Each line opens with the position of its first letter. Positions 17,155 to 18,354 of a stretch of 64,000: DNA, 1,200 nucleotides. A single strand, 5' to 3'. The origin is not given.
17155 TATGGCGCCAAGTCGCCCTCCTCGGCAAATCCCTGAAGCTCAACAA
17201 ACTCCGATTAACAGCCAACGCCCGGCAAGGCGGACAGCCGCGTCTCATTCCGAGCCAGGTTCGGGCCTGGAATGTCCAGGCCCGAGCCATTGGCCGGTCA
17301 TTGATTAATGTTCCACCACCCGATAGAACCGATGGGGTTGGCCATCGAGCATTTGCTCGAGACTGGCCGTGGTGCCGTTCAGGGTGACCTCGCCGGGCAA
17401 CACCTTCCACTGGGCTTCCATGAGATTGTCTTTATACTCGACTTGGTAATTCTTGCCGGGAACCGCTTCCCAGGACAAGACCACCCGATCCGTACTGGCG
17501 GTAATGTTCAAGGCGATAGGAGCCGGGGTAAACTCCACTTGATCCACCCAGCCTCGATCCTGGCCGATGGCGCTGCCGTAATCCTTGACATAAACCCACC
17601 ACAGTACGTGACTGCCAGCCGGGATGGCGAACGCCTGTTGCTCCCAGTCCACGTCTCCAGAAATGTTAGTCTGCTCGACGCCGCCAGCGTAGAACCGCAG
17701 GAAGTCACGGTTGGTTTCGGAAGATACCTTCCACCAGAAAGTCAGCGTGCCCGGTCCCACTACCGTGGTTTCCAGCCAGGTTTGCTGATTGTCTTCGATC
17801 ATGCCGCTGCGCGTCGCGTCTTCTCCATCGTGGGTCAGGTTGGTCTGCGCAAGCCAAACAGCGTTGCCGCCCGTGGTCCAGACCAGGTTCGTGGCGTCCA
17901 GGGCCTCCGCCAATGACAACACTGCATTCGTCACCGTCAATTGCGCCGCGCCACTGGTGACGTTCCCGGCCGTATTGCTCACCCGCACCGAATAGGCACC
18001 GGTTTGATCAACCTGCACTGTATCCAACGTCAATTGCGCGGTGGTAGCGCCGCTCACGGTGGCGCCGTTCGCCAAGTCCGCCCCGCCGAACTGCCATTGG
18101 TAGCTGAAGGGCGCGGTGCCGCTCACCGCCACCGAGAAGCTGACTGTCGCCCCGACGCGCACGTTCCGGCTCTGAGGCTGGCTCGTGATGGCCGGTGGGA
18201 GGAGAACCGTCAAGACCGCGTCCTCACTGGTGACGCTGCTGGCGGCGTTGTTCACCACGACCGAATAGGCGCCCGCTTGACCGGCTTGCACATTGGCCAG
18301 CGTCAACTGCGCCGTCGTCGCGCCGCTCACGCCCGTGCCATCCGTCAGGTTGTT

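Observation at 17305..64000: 46.7-kb co-directional block of giant modular exoprotein genes sharing one module vocabulary: candidate undescribed surface/extracellular scaffold system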

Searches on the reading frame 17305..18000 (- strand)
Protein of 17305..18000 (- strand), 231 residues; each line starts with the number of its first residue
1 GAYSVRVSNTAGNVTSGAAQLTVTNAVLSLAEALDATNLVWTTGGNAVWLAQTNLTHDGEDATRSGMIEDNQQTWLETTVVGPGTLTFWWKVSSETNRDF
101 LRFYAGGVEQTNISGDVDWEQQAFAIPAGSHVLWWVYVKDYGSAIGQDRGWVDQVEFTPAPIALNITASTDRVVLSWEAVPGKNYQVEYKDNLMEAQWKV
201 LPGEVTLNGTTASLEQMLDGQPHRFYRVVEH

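Call 25: predict_structure(alignment_id=A1)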
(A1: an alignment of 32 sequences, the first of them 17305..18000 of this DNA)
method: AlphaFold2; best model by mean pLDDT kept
length: 231 residues; sequences in the alignment: 32
mean_pLDDT: 91.9   pTM: 0.75
mean pLDDT of the five models: 91.9, 91.2, 90.4, 89.6, 89.5
residues with pLDDT >= 90: 178; 70-90: 41; 50-70: 12; < 50: 0
segments of 3 or more residues with pLDDT < 50: none
pLDDT, mean of each block of 10 residues (from residue 1): 79 85 72 96 97 95 95 97 96 93 98 97 95 96 76 97 92 94 93 95 95 92 90 88
secondary structure, 60 per line:
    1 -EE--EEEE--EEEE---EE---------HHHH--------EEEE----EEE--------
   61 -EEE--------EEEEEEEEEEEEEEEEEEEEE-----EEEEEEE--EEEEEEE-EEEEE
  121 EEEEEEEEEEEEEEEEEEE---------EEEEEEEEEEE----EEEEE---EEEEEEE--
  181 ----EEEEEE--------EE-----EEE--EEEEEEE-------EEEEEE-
elements in order: E6-9 E12-15 H30-33 E42-45 E50-52 E62-64 E73-93 E99-105 E108-114 E116-139 E149-159 E164-168 E172-178 E185-190 E206-208 E211-217 E225-230

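Call 30: fold_search(model_id=the predicted structure, library=pdb)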
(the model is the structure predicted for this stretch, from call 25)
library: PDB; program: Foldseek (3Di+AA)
matches with E <= 10: 1662; with E <= 0.001: 93
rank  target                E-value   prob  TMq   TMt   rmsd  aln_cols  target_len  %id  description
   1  3fha_A                3.5e-06  1.00  0.34  0.15  12.3       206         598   16  Structure of endo-beta-N-acetylglucosaminidase A (released 2009-04-28)
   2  6bqm                  7.8e-06  1.00  0.41  0.22  13.8       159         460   14  Secreted serine protease VesC from Vibrio cholerae (released 2018-11-28)
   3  3k4z_A                1.8e-05  1.00  0.35  0.30  15.4       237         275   12  Crystal Structure of the Cellulosomal CBM4 from Clostridium thermocellum Cellulase CbhA (released 2010-07-28)
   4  5z19_E                2.2e-05  1.00  0.22  0.11  14.5       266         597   11  The crystal structure of Ruminococcus gnavus beta-glucuronidase in complex with uronic isofagomine (released 2018-12-12)
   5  2vtf_A                2.9e-05  1.00  0.34  0.15  12.4       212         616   15  X-ray crystal structure of the Endo-beta-N-acetylglucosaminidase from Arthrobacter protophormiae E173Q mutant reveals  (released 2009-03-31)
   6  5z18_C                3.9e-05  1.00  0.23  0.11  14.3       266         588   11  The crystal structure of Ruminococcus gnavus beta-glucuronidase (released 2018-12-12)
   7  2xom_A                4.1e-05  1.00  0.38  0.57   3.9       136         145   15  Atomic resolution structure of TmCBM61 in complex with beta-1,4- galactotriose (released 2010-09-08)
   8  2vtf_B                4.1e-05  1.00  0.33  0.14  13.6       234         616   14  X-ray crystal structure of the Endo-beta-N-acetylglucosaminidase from Arthrobacter protophormiae E173Q mutant reveals  (released 2009-03-31)
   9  6qev_B                4.3e-05  1.00  0.34  0.07  17.4       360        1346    9  EngBF DARPin Fusion 4b B6 (released 2019-11-06)
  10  6jz4_A                5.2e-05  1.00  0.22  0.11  14.6       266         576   11  b-glucuronidase from Ruminococcus gnavus in complex with D-glucaro-d-lactam (released 2020-06-03)
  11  5z19_D                5.2e-05  1.00  0.21  0.10  14.5       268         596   12  The crystal structure of Ruminococcus gnavus beta-glucuronidase in complex with uronic isofagomine (released 2018-12-12)
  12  6jz6_A                5.5e-05  1.00  0.22  0.11  14.5       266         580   11  b-glucuronidase from Ruminococcus gnavus in complex with C6-substituted uronic isofagomine (released 2020-06-10)
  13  3fha_D                6.3e-05  1.00  0.32  0.15  12.5       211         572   13  Structure of endo-beta-N-acetylglucosaminidase A (released 2009-04-28)
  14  3wno_A                6.7e-05  1.00  0.28  0.11  15.0       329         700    8  D308A mutant of Bacillus circulans T-3040 cycloisomaltooligosaccharide glucanotransferase complexed with cycloisomalto (released 2014-02-05)
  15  6jz7_B                6.7e-05  1.00  0.22  0.11  14.3       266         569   11  b-glucuronidase from Ruminococcus gnavus in complex with N1-substituted uronic isofagomine (released 2020-06-10)
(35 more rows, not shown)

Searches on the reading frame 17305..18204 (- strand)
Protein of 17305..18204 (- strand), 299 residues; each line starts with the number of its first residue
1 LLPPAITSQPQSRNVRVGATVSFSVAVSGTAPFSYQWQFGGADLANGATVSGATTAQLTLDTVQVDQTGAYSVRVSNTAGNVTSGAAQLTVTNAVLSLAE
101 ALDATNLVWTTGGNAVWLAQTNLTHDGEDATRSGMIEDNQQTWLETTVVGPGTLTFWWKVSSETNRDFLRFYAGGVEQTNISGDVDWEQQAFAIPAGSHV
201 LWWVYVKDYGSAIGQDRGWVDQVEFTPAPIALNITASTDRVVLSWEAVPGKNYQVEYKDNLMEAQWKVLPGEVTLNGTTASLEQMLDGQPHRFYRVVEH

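Call 9: search_protein_families(library=ncbifam, proteins=[window:17305-18204:-], max_evalue=0.01)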
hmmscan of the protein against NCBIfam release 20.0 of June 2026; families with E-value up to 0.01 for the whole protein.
window:17305-18204:- (299 aa): 0 families

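Call 14: find_homologous_proteins(query=window:17305-18150:-, max_evalue=0.001)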
Query window:17305-18150:- (281 aa): 327 proteins with E <= 0.001 among 2625 candidates; the best 120 are listed.
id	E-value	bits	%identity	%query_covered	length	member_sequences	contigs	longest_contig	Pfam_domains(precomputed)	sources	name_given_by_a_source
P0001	1.0e-131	456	56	100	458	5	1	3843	PF07679.23,PF13895.13,PF13927.13,PF00047.32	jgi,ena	-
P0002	2.8e-125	435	53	100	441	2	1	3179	PF07679.23,PF13895.13,PF13927.13,PF00047.32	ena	-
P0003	2.5e-119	416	51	99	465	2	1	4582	PF07679.23,PF13895.13,PF13927.13,PF00047.32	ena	-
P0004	1.0e-103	365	44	100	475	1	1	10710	PF07679.23,PF28588.1,PF13927.13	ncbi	ncbi:MAG TPA: immunoglobulin domain-containing protein, partial [Verrucomicrobiae bacterium]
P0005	5.9e-99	349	49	78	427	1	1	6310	PF07679.23,PF13927.13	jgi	jgi:Immunoglobulin domain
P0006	1.2e-96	341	50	80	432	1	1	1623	PF07679.23,PF13895.13,PF13927.13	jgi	jgi:hypothetical protein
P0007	5.1e-95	336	53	74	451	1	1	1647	PF07679.23,PF28588.1,PF13927.13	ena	-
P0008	5.4e-94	333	54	66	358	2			PF07679.23,PF13895.13,PF28588.1,PF13927.13,PF00047.32,PF06832.19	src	-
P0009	5.8e-93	329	51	46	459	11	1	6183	PF17957.8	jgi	-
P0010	1.8e-92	328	55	51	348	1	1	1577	-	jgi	jgi:hypothetical protein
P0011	6.1e-92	326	42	98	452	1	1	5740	PF07679.23,PF13895.13,PF13927.13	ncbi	-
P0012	3.8e-91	323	47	47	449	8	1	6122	PF17957.8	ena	-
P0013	6.6e-91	323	51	46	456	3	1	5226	-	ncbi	-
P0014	1.5e-90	321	46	80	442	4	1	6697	PF07679.23,PF13895.13,PF13927.13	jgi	jgi:hypothetical protein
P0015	5.4e-90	320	45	100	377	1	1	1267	PF07679.23,PF13895.13,PF13927.13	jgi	jgi:hypothetical protein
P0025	2.8e-81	291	40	98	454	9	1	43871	PF07679.23,PF13927.13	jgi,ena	-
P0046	4.3e-74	267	46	100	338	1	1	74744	PF07679.23,PF13927.13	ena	-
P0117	2.7e-54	203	36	72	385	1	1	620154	-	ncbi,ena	-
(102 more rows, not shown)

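Call 20: find_encoding_contigs(protein=P0046, flank=10000, max_places=3)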
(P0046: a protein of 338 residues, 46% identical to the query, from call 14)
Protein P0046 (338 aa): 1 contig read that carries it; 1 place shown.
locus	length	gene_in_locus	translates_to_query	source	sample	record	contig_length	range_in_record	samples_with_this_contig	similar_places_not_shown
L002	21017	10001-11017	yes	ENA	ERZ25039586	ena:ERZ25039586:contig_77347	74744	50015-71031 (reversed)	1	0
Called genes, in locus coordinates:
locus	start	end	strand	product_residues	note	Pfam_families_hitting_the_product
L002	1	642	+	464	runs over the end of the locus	PF14592:Chondroitinas_B, PF13229:Beta_helix (weak), PF05048:NosD (weak)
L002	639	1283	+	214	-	-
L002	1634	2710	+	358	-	PF12044:Metallopep (weak)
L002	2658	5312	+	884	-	PF19190:BACON_2 (faint), PF13004:BACON (weak)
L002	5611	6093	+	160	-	PF13927:Ig_3 (weak)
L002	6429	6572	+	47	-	-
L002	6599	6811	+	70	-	PF07679:I-set (weak), PF13927:Ig_3 (weak)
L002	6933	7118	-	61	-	-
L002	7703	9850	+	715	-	PF00047:ig (faint), PF07679:I-set, PF13927:Ig_3, PF07679:I-set, PF13895:Ig_2 (weak), PF13927:Ig_3, PF07679:I-set, PF13927:Ig_3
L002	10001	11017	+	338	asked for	PF07679:I-set, PF13927:Ig_3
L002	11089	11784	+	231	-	-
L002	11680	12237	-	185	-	PF01436:NHL (faint), PF06739:SBBP (faint)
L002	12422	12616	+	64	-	-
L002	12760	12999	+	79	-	-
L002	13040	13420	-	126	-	PF01048:PNP_UDP_1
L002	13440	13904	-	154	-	PF01048:PNP_UDP_1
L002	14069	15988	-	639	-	PF10096:DUF2334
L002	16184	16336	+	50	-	-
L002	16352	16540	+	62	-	-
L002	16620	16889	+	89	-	-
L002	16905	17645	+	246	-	-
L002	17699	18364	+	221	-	PF03734:YkuD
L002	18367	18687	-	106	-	-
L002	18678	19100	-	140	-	-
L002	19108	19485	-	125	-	-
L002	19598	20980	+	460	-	PF13428:TPR_14 (faint), PF14559:TPR_19 (weak)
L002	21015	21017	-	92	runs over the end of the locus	-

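Call 21: find_encoding_contigs(protein=P0025, flank=10000, max_places=3)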
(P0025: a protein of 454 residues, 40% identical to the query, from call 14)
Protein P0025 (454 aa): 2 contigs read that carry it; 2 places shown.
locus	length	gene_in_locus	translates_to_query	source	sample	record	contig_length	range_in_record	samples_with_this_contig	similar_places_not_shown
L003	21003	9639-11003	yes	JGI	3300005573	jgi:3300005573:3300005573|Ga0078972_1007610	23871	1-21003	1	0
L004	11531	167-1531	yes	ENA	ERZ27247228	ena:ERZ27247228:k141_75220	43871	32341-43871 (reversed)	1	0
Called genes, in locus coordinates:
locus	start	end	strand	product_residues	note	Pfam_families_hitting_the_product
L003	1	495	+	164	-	?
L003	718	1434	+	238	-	PF06439:3keto-disac_hyd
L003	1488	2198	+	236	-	PF06439:3keto-disac_hyd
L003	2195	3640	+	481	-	PF00150:Cellulase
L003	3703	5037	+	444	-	PF01408:GFO_IDH_MocA, PF02894:GFO_IDH_MocA_C (faint), PF19051:GFO_IDH_MocA_C2, PF22725:GFO_IDH_MocA_C3 (weak)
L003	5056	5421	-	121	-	PF01638:HxlR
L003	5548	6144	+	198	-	PF11563:Protoglobin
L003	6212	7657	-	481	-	PF00171:Aldedh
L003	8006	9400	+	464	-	-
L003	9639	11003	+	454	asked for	PF07679:I-set (faint), PF13927:Ig_3 (weak)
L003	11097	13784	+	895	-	-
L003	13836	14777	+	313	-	PF07610:DUF1573, PF00034:Cytochrom_C (faint), PF13442:Cytochrome_CBB3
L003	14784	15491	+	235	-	PF13521:AAA_28, PF02223:Thymidylate_kin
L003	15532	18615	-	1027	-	PF24684:Vgb_lyase (faint), PF25021:TEN_NHL (faint), PF01436:NHL (weak)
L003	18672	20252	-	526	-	PF03958:Secretin_N, PF00263:Secretin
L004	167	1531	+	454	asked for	PF07679:I-set (faint), PF13927:Ig_3 (weak)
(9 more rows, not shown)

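Call 46: search_protein_families(library=pfam, proteins=[P0117], max_evalue=0.1)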
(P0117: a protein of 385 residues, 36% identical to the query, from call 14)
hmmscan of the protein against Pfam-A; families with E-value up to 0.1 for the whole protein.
P0117 (385 aa): 0 families
